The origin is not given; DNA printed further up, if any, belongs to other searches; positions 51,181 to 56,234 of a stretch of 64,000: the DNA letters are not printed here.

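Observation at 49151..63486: Ribose/nucleoside-scavenging (rus-like) PUL with an unusual gene set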

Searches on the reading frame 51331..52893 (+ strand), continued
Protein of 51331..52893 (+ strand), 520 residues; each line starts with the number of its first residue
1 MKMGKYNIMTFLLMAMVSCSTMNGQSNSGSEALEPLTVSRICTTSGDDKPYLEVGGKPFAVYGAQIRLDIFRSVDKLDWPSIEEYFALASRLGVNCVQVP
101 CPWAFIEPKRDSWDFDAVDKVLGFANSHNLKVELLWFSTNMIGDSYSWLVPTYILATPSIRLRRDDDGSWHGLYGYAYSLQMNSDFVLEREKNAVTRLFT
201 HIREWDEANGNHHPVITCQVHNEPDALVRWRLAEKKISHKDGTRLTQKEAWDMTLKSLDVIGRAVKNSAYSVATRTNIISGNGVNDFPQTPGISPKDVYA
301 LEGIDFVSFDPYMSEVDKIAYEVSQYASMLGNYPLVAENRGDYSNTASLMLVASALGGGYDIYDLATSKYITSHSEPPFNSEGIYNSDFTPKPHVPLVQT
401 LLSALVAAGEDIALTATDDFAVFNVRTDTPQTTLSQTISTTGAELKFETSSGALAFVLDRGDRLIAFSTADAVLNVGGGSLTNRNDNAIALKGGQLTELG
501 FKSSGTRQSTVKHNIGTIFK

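Call 59: fold_search(model_id=the predicted structure, library=pdb)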
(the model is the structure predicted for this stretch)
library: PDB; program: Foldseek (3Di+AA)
matches with E <= 10: 1640; with E <= 0.001: 996
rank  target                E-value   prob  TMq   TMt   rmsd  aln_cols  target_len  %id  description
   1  8fa4_B                1.9e-24  1.00  0.63  0.64   7.4       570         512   17  Crystal structure of Xanthomonas campestris GanA beta-galactosidase (released 2023-11-29)
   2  7kmn                  7.3e-24  1.00  0.63  0.64   7.5       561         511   17  Crystal structure of XAC1772, a GH35 xyloglucan-active beta-galactosidase from Xanthomonas citri (released 2021-05-26)
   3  8fa4_A                8.3e-24  1.00  0.62  0.63   7.8       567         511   18  Crystal structure of Xanthomonas campestris GanA beta-galactosidase (released 2023-11-29)
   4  8faa_A                2.0e-23  1.00  0.63  0.64   7.6       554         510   18  Crystal structure of Xanthomonas campestris GH35 beta-galactosidase (released 2023-11-29)
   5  3u7v                  5.5e-23  1.00  0.63  0.63   7.3       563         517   19  The structure of a putative Beta-galactosidase from Caulobacter crescentus CB15. (released 2011-12-21)
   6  5jaw_B                1.8e-21  1.00  0.60  0.60   8.2       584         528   15  Structure of a beta galactosidase with inhibitor (released 2017-05-10)
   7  5jaw_G                4.3e-21  1.00  0.62  0.61   7.8       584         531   15  Structure of a beta galactosidase with inhibitor (released 2017-05-10)
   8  5jaw_A                6.1e-21  1.00  0.61  0.60   7.8       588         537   15  Structure of a beta galactosidase with inhibitor (released 2017-05-10)
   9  6tbf_D                1.2e-20  1.00  0.62  0.60   7.8       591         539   15  Structure of a beta galactosidase with inhibitor (released 2020-08-19)
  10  8pej_B                1.7e-20  1.00  0.63  0.60   7.7       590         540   15  CjGH35 with a Galactosidase Activity-Based Probe (released 2023-10-04)
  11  8z48_A                2.0e-20  1.00  0.55  0.57   8.8       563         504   14  Beta-galactosidase from Bacteroides xylanisolvens (complex with methyl beta-galactopyranose) (released 2025-01-01)
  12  6tbi_C                2.7e-20  1.00  0.62  0.60   7.9       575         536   15  Structure of a beta galactosidase with inhibitor (released 2020-08-19)
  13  6tbj_E                2.9e-20  1.00  0.63  0.62   7.7       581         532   15  Structure of a beta galactosidase with inhibitor (released 2020-08-19)
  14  5jaw_E                3.0e-20  1.00  0.62  0.61   7.5       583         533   15  Structure of a beta galactosidase with inhibitor (released 2017-05-10)
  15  4d1i_A                3.6e-20  1.00  0.62  0.60   7.8       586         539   15  The structure of the GH35 beta-galactosidase Bgl35A from Cellvibrio japonicus (released 2014-05-28)
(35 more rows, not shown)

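Call 73: search_protein_families(library=pfam, proteins=[L027:11571-14705:+, L027:16280-17482:+, L027:17457-18974:+], max_evalue=0.0001)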
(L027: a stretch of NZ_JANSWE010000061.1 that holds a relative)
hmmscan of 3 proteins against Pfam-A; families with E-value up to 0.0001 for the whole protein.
L027:11571-14705:+ (1044 aa): 5 families
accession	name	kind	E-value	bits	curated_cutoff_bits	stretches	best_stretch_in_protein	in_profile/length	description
PF02836.23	Glyco_hydro_2_C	-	3.5e-95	319.1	21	1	344-625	2-300/302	Glycosyl hydrolases family 2, TIM barrel domain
PF02929.23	Bgal_small_N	-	5e-76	256.1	25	1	760-1031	2-248/248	Beta galactosidase small chain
PF02837.24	Glyco_hydro_2_N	-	3.6e-34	118.6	28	1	74-244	3-167/169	Glycosyl hydrolases family 2, sugar binding domain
PF16353.11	LacZ_4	-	2.3e-24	85.9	27.3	1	637-723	1-86/87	Beta-galactosidase, domain 4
PF00703.27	Glyco_hydro_2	-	1.4e-12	48.7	23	1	249-341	2-109/109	Glycosyl hydrolases family 2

L027:16280-17482:+ (400 aa): 3 families
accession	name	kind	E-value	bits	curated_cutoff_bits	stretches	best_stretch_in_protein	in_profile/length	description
PF03663.20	Glyco_hydro_76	-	1.9e-42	146.5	25.9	1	75-307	22-258/366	Glycosyl hydrolase family 76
PF07221.17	GlcNAc_2-epim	-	8.8e-06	25.6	23.4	0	271-321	279-326/347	N-acylglucosamine 2-epimerase (GlcNAc 2-epimerase)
PF07470.19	Glyco_hydro_88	-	9.6e-06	25.3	26.6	0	85-257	25-181/352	Glycosyl Hydrolase Family 88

L027:17457-18974:+ (505 aa): 1 family
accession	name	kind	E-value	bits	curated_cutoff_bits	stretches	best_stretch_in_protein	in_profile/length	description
PF06824.17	Glyco_hydro_125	-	4.3e-177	589.6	23.4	1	93-491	2-414/414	Metal-independent alpha-mannosidase (GH125)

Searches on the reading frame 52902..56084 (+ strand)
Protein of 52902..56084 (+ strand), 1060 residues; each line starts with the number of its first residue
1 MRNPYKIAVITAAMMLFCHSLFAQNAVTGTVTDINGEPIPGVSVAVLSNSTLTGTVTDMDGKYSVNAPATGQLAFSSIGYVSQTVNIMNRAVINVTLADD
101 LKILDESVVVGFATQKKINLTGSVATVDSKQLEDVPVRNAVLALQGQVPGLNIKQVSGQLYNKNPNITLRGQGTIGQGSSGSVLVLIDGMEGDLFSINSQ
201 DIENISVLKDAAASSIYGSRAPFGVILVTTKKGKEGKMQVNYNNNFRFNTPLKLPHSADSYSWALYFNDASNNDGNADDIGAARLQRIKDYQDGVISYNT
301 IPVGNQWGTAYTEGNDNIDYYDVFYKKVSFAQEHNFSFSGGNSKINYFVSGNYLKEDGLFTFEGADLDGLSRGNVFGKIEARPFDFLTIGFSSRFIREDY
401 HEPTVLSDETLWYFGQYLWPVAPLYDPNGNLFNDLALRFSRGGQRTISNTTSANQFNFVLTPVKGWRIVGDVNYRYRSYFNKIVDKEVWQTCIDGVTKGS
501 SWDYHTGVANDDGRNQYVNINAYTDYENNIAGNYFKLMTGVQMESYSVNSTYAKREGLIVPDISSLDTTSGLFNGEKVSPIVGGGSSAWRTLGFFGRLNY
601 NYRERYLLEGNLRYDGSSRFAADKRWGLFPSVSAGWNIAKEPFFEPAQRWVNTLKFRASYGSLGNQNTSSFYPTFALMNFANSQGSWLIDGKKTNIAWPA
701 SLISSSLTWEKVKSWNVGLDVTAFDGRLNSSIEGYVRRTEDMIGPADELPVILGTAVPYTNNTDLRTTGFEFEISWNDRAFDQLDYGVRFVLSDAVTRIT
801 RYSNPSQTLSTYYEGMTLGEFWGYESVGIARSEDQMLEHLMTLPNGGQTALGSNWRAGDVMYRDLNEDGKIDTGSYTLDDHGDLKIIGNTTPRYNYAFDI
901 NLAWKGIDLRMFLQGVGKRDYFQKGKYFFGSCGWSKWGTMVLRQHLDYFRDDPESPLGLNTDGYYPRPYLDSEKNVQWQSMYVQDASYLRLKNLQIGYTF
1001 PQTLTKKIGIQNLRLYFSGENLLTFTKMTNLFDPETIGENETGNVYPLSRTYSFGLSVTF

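Call 3: search_protein_families(library=pfam, proteins=[window:52902-56084:+], max_evalue=0.01)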
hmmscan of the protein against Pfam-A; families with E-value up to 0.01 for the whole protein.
window:52902-56084:+ (1060 aa): 6 families
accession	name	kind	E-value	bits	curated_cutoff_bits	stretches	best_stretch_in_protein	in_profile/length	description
PF07715.20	Plug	-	1.1e-17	64.9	23.9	1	117-225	2-107/107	TonB-dependent Receptor Plug Domain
PF00593.30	TonB_dep_Rec_b-barrel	-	7e-15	56.2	27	1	421-878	30-414/436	TonB dependent receptor-like, beta-barrel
PF13715.12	CarbopepD_reg_2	-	1.7e-13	50.8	32.2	1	27-109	1-88/88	CarboxypepD_reg-like domain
PF13620.12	CarboxypepD_reg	-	3.7e-11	43.7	32.3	1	27-88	2-68/82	Carboxypeptidase regulatory-like domain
PF02369.22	Big_1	-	5e-06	27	34.9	1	24-67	18-66/93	Bacterial Ig-like domain (group 1)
PF25020.1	TTR_TEN1-4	-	0.008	16.5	27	0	27-87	9-71/86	Teneurin TTR-like domain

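Call 4: search_protein_families(library=ncbifam, proteins=[window:52902-56084:+], max_evalue=0.01)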
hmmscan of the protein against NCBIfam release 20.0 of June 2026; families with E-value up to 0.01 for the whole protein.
window:52902-56084:+ (1060 aa): 4 families
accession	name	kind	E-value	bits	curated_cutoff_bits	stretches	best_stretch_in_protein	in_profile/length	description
TIGR04056.1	OMP_RagA_SusC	subfamily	8.3e-258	858.5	368.25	1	27-1060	3-981/981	SusC/RagA family TonB-linked outer membrane protein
TIGR04057.1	SusC_RagA_signa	signature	1.1e-15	57.1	46.2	1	201-231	1-31/31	SusC/RagA subfamily TonB-dependent outer membrane receptor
NF053692.1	BamP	equivalog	3.2e-05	23.5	230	1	11-134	7-134/251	BamP family beta-barrel-assembly machinery protein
NF033510.3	Ca_tandemer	repeat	0.00012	22.3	50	0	26-70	27-72/96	Ca2+-stabilized repeat-containing adhesin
